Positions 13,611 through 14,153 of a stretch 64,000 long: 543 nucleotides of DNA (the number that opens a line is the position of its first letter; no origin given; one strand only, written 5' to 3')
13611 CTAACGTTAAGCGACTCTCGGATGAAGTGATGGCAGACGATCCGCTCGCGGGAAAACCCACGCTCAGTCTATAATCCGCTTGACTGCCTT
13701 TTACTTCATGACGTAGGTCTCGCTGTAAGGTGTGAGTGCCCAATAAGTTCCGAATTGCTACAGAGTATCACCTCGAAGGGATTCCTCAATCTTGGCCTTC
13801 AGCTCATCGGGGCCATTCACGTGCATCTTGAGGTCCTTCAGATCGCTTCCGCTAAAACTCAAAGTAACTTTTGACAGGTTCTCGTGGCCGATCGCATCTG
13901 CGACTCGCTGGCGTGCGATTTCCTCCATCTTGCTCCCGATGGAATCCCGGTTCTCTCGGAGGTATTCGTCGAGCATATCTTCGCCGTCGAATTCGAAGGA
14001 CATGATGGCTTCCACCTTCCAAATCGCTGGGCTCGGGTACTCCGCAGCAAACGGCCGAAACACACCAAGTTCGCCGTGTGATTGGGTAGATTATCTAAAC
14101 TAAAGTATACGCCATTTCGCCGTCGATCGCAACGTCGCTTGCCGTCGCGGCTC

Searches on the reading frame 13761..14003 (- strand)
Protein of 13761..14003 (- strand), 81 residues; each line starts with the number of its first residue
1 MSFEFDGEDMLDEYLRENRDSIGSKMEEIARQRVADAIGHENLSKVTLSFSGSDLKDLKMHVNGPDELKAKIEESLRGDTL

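Call 28: find_encoding_contigs(protein=window:13761-14003:-, flank=10000, max_places=6)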
Protein seq(81 aa) (81 aa): 2 contigs read that carry it; 2 places shown.
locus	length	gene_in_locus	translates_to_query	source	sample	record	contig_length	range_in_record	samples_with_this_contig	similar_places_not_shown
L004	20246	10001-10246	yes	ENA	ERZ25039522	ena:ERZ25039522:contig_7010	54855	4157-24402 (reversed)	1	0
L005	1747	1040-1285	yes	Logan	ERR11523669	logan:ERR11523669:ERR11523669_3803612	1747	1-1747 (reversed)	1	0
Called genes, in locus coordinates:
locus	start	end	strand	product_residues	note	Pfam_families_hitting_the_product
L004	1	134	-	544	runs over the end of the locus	PF24807:WD40_CDC20-Fz, PF23381:Beta-prop_IFT122_1st, PF23414:Beta-prop_EML_2, PF25174:Beta-prop_THOC3, PF25175:Beta-prop_WDR5, PF24814:WD40_Prp19, PF24817:WD40_WDHD1_1st, PF25173:Beta-prop_WDR3_1st, +16 more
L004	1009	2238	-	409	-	PF08281:Sigma70_r4_2 (faint)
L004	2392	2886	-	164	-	-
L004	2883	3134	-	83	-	-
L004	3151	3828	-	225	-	PF10134:RPA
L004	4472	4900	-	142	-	-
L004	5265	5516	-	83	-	-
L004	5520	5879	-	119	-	-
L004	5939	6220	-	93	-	-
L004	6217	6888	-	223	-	-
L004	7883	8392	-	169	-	-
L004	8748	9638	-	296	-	PF00657:Lipase_GDSL (weak), PF13472:Lipase_GDSL_2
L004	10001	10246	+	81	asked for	-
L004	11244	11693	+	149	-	-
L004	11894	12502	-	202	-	PF05685:Uma2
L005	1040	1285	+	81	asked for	-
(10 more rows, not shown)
